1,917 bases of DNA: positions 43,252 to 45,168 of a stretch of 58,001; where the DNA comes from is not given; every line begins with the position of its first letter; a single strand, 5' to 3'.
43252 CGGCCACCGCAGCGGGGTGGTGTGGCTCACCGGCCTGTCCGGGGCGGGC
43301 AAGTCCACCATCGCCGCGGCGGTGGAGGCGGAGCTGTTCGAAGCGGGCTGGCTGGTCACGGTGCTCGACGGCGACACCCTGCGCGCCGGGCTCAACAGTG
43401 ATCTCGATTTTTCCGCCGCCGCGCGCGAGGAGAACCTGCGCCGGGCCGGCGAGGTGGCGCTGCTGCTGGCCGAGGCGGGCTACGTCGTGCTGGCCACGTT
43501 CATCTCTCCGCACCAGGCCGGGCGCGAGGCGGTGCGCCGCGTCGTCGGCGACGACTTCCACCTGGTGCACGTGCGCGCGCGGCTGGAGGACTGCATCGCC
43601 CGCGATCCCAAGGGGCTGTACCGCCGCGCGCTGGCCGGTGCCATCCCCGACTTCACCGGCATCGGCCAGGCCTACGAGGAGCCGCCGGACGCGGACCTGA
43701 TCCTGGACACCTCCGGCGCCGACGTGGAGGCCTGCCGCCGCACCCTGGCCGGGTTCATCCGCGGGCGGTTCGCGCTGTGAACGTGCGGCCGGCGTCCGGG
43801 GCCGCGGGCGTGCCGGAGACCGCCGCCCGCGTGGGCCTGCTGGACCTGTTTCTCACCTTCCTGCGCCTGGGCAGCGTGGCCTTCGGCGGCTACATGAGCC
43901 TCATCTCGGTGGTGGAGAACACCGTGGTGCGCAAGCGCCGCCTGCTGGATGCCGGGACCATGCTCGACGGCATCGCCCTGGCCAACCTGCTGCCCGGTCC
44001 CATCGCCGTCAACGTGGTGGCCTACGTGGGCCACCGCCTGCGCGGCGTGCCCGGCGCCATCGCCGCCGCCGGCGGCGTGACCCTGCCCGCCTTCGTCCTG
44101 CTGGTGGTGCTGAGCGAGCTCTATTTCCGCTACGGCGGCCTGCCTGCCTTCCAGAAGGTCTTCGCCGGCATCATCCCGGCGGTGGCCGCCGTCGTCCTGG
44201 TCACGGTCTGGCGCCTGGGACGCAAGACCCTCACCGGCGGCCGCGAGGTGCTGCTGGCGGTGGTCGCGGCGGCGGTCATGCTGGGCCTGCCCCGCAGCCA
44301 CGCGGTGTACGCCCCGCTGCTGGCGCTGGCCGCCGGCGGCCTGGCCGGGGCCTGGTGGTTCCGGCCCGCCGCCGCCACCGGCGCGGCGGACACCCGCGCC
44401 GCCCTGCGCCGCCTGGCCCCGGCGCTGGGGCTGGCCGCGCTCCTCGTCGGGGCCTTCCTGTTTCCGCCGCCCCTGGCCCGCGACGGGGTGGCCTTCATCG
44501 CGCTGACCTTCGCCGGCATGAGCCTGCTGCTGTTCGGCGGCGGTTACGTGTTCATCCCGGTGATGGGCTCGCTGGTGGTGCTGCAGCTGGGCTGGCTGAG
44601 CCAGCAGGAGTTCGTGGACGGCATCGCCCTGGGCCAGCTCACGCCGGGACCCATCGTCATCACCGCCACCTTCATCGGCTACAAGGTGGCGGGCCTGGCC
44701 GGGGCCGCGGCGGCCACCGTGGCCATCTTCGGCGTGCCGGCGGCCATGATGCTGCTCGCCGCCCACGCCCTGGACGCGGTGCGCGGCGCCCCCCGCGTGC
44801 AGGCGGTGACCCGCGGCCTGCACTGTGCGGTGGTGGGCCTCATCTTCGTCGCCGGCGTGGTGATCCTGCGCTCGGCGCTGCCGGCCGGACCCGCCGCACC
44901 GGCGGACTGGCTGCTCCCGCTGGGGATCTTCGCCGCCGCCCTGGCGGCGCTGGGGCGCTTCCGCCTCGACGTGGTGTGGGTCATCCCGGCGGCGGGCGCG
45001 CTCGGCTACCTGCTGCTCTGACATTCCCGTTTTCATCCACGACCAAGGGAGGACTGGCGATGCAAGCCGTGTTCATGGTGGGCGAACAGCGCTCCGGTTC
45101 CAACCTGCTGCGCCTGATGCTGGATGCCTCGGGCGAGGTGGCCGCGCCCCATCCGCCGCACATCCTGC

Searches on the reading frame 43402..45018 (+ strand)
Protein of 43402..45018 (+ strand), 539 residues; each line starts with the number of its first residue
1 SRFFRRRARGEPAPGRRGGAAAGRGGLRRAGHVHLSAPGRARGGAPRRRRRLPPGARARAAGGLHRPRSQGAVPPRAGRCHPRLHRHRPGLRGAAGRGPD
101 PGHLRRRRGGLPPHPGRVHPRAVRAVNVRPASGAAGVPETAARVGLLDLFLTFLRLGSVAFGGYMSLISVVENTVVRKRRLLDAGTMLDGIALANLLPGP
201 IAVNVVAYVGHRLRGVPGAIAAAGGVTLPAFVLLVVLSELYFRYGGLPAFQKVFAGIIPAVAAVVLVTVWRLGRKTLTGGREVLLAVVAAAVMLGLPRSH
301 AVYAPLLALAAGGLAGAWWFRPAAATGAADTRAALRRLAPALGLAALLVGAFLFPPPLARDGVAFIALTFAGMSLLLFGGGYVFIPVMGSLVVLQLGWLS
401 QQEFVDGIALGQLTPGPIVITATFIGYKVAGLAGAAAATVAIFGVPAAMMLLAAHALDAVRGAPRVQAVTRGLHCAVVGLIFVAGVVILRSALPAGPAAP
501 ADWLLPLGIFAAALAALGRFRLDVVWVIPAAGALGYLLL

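Call 64: search_protein_families(library=pfam, proteins=[window:43402-45018:+], max_evalue=0.0001)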
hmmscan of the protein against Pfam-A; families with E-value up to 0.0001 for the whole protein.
window:43402-45018:+ (539 aa): 1 family
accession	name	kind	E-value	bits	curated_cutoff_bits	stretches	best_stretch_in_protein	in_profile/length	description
PF02417.20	Chromate_transp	-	1.7e-75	253.1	28.6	2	147-316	1-165/166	Chromate transporter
